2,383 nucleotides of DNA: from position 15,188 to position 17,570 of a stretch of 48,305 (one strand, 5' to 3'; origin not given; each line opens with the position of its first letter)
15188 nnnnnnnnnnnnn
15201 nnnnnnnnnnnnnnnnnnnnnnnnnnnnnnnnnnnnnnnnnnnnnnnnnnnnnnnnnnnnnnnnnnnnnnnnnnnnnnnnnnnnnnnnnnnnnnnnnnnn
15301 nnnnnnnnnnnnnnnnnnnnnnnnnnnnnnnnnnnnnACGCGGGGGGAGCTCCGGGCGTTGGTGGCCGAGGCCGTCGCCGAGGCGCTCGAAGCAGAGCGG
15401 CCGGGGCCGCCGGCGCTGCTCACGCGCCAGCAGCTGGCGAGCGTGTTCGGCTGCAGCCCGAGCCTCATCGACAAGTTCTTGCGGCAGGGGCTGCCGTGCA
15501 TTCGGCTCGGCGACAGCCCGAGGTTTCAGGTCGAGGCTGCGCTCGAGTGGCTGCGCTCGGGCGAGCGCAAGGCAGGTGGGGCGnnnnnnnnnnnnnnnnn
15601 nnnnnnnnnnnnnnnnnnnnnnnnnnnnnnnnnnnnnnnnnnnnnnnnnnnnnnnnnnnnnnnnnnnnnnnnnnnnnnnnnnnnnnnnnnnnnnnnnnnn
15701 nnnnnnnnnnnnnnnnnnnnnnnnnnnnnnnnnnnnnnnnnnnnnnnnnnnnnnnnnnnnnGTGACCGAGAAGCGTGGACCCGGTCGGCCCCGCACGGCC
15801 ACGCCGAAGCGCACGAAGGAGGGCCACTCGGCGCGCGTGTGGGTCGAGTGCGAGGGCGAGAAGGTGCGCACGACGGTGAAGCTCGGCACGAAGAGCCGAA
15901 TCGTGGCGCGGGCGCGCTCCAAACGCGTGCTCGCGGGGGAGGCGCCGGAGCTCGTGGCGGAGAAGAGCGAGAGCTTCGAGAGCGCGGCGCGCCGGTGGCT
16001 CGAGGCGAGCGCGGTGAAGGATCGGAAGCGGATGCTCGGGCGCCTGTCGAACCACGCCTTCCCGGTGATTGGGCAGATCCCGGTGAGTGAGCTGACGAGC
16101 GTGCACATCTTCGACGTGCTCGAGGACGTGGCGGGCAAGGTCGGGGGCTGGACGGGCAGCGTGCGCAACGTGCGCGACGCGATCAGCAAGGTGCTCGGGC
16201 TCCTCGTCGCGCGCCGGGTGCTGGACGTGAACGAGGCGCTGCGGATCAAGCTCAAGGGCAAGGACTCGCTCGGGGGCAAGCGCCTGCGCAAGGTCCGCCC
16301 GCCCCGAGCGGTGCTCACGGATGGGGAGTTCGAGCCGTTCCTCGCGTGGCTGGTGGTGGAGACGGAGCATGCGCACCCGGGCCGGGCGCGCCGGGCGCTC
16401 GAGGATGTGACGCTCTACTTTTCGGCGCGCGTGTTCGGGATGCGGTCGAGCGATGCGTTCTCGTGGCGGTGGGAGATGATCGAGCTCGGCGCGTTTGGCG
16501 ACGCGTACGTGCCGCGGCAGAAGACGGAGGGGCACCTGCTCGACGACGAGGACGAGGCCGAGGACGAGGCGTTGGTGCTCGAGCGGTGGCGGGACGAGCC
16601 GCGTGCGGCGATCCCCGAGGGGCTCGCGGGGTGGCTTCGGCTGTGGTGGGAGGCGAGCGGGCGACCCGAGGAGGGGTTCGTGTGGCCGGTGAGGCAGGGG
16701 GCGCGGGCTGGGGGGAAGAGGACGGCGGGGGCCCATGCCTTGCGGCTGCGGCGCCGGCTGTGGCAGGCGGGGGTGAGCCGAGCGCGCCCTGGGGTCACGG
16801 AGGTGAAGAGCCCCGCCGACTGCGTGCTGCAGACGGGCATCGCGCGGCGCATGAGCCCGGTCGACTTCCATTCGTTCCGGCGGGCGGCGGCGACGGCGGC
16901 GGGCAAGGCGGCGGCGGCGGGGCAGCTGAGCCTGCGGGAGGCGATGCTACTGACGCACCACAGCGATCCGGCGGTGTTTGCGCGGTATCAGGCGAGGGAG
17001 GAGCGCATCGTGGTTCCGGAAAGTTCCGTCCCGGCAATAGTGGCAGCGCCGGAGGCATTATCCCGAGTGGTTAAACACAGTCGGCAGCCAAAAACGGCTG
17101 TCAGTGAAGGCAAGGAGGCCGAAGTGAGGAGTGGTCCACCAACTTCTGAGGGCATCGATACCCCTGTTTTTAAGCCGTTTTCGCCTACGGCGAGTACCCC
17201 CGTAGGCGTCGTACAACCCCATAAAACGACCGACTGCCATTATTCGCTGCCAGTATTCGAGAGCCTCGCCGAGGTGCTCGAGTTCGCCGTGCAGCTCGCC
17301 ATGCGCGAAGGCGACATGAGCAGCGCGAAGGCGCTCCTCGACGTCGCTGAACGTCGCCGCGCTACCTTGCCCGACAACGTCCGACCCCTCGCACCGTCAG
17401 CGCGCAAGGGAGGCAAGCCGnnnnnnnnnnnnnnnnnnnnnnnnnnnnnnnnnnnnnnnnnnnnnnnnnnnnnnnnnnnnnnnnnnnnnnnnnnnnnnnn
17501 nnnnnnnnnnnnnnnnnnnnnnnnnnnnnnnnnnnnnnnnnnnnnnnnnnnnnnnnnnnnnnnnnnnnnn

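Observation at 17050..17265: Codon-atypical, lower-GC patch with a perfect inverted repeat inside the integrase 3' end: possible intragenic attP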

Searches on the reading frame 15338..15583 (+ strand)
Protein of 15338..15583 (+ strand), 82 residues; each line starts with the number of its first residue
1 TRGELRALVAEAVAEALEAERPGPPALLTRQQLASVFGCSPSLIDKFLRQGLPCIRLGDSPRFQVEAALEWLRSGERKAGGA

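Call 89: search_protein_families(library=phrogs, proteins=[window:15338-15583:+], max_evalue=0.01)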
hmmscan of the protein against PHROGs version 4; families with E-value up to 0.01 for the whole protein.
seq(82 aa): 5 families
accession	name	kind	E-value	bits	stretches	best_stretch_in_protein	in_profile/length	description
phrog_668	-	DNA, RNA and nucleotide metabolism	3.4e-07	31.1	1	5-73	39-111/181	HTH DNA binding protein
phrog_57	-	head and packaging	5.3e-06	27.4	1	24-74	9-61/199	terminase small subunit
phrog_15534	-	DNA, RNA and nucleotide metabolism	0.00016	23.2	1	5-74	22-90/93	HTH DNA binding protein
phrog_66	-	integration and excision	0.00025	21.8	1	18-79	84-147/412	excisionase and transcriptional regulator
phrog_7338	-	unknown function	0.0004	21.6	1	4-77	10-82/87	-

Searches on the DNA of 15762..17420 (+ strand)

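Call 58: search_rna_families(source=window, start=16980, end=17300, threshold=evalue, max_evalue=10, show_alignments=3)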
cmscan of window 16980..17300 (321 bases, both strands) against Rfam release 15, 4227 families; matches with E-value up to 10: 0.
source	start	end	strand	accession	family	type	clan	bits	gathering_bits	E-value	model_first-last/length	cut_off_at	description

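Call 59: search_rna_families(source=L010, start=4180, end=4480, threshold=evalue, max_evalue=10, show_alignments=2)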
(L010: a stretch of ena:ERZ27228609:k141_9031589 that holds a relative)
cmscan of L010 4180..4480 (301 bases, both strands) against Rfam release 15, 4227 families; matches with E-value up to 10: 5.
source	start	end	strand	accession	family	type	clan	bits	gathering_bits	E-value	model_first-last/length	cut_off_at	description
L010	4299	4315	+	RF04351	Plastid-psbl-rps4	Cis-reg;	-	16.7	68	0.56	9-25/53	no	Plastid-psbl-rps4 3UTR RNA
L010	4252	4334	-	RF02553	YrlA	Gene; sRNA;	-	16.4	69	0.75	1-114/114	no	Y RNA-like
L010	4290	4337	+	RF04354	Plastid-ycf2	Cis-reg;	-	15.9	65.7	1.2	1-75/75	no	Plastid-ycf2 5UTR RNA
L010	4299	4319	-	RF00005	tRNA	Gene; tRNA;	CL00001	14.5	29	2.7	44-63/71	no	tRNA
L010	4351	4418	+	RF03222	mir-4900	Gene; miRNA;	-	13.7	60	5.4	1-75/75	no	mir-4900 microRNA precursor family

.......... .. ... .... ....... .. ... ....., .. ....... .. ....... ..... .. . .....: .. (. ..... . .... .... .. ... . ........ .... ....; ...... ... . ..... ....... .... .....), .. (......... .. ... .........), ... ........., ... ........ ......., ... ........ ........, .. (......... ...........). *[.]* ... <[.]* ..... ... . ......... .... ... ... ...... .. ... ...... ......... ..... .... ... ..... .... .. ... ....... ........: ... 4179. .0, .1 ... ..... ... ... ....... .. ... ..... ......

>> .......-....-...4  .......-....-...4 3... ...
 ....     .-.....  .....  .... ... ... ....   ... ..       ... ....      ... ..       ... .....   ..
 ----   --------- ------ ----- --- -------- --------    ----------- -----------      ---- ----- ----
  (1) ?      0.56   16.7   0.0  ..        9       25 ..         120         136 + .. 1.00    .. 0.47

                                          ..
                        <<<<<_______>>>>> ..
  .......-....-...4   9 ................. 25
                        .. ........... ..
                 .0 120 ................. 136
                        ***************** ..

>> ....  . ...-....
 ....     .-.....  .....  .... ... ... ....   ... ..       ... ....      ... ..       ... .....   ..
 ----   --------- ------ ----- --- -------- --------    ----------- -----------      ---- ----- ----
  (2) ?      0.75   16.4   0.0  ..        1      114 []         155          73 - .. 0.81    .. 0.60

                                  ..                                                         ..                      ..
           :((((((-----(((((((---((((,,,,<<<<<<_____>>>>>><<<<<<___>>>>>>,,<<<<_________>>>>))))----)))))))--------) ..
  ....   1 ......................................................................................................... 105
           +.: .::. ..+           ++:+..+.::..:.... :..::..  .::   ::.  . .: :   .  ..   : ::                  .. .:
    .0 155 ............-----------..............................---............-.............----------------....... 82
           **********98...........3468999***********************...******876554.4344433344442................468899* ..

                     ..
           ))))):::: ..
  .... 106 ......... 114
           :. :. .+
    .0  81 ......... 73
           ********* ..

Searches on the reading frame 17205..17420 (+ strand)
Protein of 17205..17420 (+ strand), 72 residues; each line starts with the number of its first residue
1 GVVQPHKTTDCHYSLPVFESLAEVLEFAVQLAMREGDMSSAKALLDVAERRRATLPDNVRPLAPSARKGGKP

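Call 45: find_homologous_proteins(query=A3, max_evalue=0.01)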
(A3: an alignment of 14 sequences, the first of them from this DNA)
Query A3 (14 sequences) (72 aa, profile of the alignment): 8 proteins with E <= 0.01 among 8000 candidates.
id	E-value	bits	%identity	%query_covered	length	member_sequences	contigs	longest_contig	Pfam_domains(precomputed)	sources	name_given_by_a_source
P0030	7.3e-30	121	55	92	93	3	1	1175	-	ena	-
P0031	1.1e-29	120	51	94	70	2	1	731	-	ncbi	-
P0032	1.3e-28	117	52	90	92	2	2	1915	-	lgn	-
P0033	1.2e-24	104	66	78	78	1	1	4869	-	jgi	jgi:hypothetical protein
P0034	9.5e-24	101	57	94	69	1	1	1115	-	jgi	jgi:hypothetical protein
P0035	6.2e-21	92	56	86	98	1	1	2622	-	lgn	-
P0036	3.1e-17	80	62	69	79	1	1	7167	-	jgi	jgi:hypothetical protein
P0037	1.2e-16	78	73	57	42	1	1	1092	-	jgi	jgi:hypothetical protein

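Call 47: find_encoding_contigs(protein=P0036, flank=7000, max_places=1)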
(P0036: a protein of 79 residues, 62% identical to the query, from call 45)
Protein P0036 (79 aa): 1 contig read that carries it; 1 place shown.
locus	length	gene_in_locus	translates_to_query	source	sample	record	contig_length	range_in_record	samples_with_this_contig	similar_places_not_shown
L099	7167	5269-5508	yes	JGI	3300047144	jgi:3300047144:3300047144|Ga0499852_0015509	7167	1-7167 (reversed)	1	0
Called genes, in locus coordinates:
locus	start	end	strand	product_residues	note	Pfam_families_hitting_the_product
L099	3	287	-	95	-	?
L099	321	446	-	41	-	-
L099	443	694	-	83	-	-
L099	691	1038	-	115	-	-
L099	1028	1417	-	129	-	-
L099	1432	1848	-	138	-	PF24746:DUF7694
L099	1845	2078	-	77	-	-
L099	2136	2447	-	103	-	-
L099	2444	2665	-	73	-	-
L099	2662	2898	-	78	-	PF01726:LexA_DNA_bind (weak)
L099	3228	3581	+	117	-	-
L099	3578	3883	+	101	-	-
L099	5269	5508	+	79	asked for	-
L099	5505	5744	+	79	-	-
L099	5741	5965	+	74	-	-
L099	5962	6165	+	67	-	PF04545:Sigma70_r4, PF13413:HTH_25 (weak)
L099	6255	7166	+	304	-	?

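Call 48: find_encoding_contigs(protein=P0033, flank=5000, max_places=1)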
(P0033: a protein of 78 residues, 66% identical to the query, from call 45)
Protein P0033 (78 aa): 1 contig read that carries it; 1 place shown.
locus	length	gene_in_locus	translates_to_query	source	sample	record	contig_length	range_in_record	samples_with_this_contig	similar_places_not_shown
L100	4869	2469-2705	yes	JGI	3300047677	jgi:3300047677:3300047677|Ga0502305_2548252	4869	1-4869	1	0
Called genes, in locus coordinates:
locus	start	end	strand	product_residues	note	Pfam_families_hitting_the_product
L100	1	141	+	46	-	?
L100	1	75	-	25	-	?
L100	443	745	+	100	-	-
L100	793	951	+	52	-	-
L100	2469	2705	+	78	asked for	-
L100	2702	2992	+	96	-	-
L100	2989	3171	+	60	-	-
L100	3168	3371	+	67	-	PF04545:Sigma70_r4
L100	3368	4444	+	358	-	-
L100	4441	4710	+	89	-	PF01726:LexA_DNA_bind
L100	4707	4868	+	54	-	?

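Call 49: find_encoding_contigs(protein=P0035, flank=3000, max_places=1)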
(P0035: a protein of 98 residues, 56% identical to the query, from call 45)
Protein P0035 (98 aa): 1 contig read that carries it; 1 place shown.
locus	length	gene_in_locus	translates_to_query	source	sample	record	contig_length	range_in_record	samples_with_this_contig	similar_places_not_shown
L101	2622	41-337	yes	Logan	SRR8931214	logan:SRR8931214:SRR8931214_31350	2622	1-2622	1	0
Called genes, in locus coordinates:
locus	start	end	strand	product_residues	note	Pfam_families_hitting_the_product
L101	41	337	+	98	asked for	-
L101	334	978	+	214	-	-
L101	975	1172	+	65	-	PF04545:Sigma70_r4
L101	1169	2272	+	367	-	-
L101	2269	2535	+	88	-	PF01726:LexA_DNA_bind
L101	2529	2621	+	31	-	?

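Call 50: find_encoding_contigs(protein=P0032, flank=3000, max_places=2)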
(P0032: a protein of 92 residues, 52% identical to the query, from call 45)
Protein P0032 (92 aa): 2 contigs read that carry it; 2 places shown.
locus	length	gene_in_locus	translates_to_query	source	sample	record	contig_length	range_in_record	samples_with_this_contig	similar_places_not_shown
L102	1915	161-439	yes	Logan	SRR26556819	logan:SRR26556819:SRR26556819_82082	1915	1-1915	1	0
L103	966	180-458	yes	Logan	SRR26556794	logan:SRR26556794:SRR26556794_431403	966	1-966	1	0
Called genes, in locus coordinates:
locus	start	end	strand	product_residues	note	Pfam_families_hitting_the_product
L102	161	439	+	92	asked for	-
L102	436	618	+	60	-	-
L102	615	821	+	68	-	PF13384:HTH_23 (faint), PF04545:Sigma70_r4, PF08281:Sigma70_r4_2 (weak)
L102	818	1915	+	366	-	?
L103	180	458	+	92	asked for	-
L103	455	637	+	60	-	-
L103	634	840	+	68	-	PF13384:HTH_23 (faint), PF04545:Sigma70_r4, PF08281:Sigma70_r4_2 (weak)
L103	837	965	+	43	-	?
